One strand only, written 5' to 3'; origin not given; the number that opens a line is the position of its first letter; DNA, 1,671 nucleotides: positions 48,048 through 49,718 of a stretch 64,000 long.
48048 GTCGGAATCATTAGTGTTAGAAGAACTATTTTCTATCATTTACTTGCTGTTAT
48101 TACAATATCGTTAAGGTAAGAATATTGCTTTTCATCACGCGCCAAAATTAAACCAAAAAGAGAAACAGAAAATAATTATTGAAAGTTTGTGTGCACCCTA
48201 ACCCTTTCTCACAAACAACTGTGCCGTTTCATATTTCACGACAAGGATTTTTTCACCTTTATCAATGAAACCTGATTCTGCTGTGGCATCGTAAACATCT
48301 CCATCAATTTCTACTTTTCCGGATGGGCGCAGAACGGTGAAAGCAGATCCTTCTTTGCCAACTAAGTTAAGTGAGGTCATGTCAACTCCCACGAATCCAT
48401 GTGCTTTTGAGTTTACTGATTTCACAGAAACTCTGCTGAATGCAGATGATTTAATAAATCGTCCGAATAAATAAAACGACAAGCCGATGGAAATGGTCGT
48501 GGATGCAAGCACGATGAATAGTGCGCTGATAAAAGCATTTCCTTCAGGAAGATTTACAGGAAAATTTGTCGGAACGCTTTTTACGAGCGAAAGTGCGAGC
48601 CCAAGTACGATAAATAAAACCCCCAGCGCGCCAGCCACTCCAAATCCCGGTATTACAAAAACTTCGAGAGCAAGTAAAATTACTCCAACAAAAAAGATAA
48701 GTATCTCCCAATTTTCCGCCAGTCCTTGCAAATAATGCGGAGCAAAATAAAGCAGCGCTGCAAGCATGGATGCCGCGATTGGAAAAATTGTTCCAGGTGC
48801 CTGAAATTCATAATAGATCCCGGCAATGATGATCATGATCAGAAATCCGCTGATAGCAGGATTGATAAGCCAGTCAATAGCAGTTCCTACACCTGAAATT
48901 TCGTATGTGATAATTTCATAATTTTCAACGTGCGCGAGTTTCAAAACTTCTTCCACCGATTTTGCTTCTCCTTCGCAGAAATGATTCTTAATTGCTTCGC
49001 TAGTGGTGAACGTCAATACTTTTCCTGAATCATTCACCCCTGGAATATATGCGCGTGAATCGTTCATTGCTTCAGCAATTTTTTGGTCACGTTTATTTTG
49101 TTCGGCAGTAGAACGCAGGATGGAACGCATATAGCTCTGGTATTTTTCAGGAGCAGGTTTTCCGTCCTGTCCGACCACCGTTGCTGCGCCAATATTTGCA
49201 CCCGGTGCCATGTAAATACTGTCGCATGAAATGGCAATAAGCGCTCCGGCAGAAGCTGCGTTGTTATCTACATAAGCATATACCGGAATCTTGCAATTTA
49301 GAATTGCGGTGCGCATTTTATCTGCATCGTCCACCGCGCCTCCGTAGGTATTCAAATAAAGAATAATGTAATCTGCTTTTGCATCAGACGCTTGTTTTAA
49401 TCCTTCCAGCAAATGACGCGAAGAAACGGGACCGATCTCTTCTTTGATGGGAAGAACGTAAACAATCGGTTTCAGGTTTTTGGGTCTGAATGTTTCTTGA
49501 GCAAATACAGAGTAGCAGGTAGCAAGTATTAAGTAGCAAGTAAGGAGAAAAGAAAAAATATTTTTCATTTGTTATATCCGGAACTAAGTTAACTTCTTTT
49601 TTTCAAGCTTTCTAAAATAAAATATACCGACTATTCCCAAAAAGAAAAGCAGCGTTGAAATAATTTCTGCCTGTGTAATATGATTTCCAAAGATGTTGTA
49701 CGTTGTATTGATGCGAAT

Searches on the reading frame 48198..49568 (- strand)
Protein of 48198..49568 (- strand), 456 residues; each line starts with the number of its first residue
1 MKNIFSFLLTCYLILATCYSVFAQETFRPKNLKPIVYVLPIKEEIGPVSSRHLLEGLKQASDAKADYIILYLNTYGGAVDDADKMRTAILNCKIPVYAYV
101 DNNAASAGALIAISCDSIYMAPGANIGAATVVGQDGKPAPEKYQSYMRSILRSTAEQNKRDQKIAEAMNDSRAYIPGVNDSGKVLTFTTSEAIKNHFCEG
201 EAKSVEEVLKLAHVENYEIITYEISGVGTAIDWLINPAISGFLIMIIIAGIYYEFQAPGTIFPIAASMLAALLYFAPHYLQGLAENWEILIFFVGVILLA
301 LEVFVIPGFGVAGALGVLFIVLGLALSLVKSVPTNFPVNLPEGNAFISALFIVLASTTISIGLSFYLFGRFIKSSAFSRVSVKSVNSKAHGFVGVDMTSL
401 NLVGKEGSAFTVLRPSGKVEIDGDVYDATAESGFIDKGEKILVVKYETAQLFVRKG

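Call 6: search_protein_families(library=pfam, proteins=[window:48198-49568:-], max_evalue=0.01)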
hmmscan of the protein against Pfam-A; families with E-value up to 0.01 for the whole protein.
window:48198-49568:- (456 aa): 7 families
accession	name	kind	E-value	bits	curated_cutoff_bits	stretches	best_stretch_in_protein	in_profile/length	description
PF25145.1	NfeD1b_N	-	2.4e-49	168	40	1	36-220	2-187/189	NfeD1b, N-terminal domain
PF24961.1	NfeD_membrane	-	8.2e-23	81.2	26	1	239-367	2-117/119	NfeD integral membrane domain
PF01957.25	NfeD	-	1.1e-11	45.2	29.1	1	402-455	4-57/57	NfeD-like C-terminal, partner-binding domain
PF01343.23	Peptidase_S49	-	2.2e-05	24.9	24.9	1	92-132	5-45/154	Peptidase family S49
PF00574.28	CLP_protease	-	0.00016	22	20.2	1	53-118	33-99/182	Clp protease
PF01972.22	SDH_protease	-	0.00047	19.7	31.3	1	50-129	78-155/286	ClpP-like SDH-type serine proteinase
PF00378.25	ECH_1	-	0.00051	19.9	27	1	82-129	77-124/251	Enoyl-CoA hydratase/isomerase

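Call 17: find_related_loci(query=window:48198-49568:-, collection=genome_contigs, flank=10000)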
Query window:48198-49568:- (456 aa) in genome_contigs; peptide patterns used: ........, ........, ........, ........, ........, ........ (x = any residue, [..] = any of these).
598 stretches matched a pattern (row limit reached: there are more); 337 encode a relative of the query (tblastn E <= 1e-3); the best 80 are kept; 80 distinct loci.
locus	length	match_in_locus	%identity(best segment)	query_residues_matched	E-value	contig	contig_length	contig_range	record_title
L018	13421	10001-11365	85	6-455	0e+0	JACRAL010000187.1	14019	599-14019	MAG: Bacteroidetes bacterium isolate NC_groundwater_1592_Pr3_B-0.1um_39_19 SR-2_scaffold_141_3525429, whole genome shotg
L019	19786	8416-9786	80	1-455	0e+0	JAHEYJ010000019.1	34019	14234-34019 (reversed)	MAG: Bacteroidetes bacterium isolate nzgw125 NODE_629_length_34020_cov_3.436414, whole genome shotgun sequence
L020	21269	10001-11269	77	33-455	0e+0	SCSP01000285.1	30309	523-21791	MAG: Bacteroidetes bacterium isolate FW215_bin.19 FW215_bin.19-96418, whole genome shotgun sequence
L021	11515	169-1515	72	5-455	0e+0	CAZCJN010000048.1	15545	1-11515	MAG TPA_asm: uncultured Bacteroidia bacterium isolate binchicken_co396_338 genome assembly, contig: NODE_4590_length_155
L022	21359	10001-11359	72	5-455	0e+0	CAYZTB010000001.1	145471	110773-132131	MAG TPA_asm: uncultured Bacteroidia bacterium isolate SRP128246_co1_513 genome assembly, contig: NODE_38_length_145471_c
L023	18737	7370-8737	69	2-455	0e+0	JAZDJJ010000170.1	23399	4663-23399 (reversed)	MAG: Bacteroidota bacterium isolate MEGAHIT-group-0.474 k141_18902503, whole genome shotgun sequence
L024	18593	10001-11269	57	33-455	5e-155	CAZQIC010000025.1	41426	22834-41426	MAG TPA_asm: uncultured Bacteroidia bacterium isolate SRP128246_co1_439 genome assembly, contig: NODE_1243_length_41426_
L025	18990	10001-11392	52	8-455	1e-147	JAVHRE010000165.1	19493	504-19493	MAG: Bacteroidales bacterium isolate WB02no9_31_15 NODE_2137_length_19493_cov_9.681860, whole genome shotgun sequence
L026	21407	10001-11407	52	3-455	3e-146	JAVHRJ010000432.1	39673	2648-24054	MAG: Bacteroidales bacterium isolate WB02no9_30_11 NODE_469_length_39673_cov_6.771089, whole genome shotgun sequence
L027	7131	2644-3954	53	33-455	2e-145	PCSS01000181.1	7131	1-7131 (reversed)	MAG: Bacteroidetes bacterium CG23_combo_of_CG06-09_8_20_14_all_32_9 CG23_scaffold_8937_c, whole genome shotgun sequence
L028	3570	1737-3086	54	13-455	6e-150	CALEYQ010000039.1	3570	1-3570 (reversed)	MAG TPA_asm: uncultured Bacteroidetes bacterium isolate SRR7515930_bin.19_CONCOCT_v1.1_MAG genome assembly, contig: ERZ8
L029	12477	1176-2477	51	29-455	4e-143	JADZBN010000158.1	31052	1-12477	MAG: Bacteroidia bacterium isolate SJ676 c_000001160077, whole genome shotgun sequence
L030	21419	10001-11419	49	1-455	3e-138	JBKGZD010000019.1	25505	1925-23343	MAG: Bacteroidales bacterium isolate C4M09_5 NODE_413_length_25505_cov_36.243340, whole genome shotgun sequence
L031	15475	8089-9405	50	3-455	3e-138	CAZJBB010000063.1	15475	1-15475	MAG TPA_asm: uncultured Bacteroidales bacterium isolate binchicken_co2_200 genome assembly, contig: NODE_2701_length_154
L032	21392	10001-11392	50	1-455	5e-137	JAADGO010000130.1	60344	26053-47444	MAG: Chlorobiota bacterium isolate M_MetaBat.121 contig-127_1654, whole genome shotgun sequence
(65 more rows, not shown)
